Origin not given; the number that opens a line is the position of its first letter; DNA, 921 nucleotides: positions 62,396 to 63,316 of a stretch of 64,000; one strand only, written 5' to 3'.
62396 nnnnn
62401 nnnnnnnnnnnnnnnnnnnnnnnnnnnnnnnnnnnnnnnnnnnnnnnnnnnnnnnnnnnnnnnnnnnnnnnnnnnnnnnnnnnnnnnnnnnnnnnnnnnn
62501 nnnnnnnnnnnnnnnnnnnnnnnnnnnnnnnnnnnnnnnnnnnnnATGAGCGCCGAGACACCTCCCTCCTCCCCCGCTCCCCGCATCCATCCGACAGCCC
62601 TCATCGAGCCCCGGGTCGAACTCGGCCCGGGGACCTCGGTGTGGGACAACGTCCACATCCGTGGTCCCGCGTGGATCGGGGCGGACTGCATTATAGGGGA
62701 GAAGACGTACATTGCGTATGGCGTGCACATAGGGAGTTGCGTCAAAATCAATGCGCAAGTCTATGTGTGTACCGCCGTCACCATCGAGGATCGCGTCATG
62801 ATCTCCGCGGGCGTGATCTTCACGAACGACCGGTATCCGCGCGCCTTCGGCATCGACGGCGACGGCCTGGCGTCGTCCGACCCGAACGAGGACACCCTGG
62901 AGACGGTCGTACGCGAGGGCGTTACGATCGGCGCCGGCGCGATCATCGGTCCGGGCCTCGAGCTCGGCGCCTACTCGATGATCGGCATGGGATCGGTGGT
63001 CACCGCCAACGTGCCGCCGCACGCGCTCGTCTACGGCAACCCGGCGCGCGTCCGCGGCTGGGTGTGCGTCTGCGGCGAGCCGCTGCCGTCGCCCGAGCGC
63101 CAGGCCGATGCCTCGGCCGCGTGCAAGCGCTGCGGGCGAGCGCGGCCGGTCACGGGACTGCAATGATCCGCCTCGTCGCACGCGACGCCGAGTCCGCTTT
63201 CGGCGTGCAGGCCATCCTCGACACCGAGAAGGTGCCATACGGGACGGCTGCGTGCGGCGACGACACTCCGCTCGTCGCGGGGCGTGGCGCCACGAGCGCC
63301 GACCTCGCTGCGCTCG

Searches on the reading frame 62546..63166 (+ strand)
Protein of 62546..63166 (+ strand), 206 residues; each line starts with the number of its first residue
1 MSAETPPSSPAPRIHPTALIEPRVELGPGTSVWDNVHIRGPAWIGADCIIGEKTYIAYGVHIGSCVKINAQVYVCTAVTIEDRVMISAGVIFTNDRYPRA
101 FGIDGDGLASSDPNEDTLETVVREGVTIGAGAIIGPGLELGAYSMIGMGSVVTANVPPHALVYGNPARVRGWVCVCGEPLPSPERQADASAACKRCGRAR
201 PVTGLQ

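Call 71: find_encoding_contigs(protein=window:62546-63166:+, flank=10000, max_places=1)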
Protein window:62546-63166:+ (206 aa): 2 contigs read that carry it; 1 place shown.
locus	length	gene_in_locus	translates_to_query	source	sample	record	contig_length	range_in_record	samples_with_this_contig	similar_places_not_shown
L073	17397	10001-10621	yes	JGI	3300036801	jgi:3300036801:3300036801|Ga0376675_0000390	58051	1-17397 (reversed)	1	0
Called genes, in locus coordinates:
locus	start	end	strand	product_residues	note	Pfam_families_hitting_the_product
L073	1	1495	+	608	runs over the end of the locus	PF01964:ThiC_Rad_SAM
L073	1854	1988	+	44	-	-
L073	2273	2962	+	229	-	PF02563:Poly_export, PF10531:SLBB, PF22461:SLBB_2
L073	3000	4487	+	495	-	-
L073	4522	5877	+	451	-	PF13191:AAA_16, PF13401:AAA_22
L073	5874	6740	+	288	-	-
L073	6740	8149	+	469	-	PF13727:CoA_binding_3, PF02397:Bac_transf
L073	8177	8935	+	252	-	PF13641:Glyco_tranf_2_3 (weak), PF00535:Glycos_transf_2, PF10111:Glyco_tranf_2_2 (weak)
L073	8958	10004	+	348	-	PF01408:GFO_IDH_MocA, PF02894:GFO_IDH_MocA_C, PF22725:GFO_IDH_MocA_C3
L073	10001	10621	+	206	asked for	PF25084:LbH_EIF2B, PF25087:GMPPB_C (faint), PF00132:Hexapep (weak), PF14602:Hexapep_2 (faint), PF00132:Hexapep (weak)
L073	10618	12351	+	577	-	PF01522:Polysacc_deac_1 (weak)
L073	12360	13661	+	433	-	PF01266:DAO (weak), PF13450:NAD_binding_8, PF01593:Amino_oxidase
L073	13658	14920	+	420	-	PF01041:DegT_DnrJ_EryC1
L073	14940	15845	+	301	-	PF01522:Polysacc_deac_1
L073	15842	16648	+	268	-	PF03808:Glyco_tran_WecG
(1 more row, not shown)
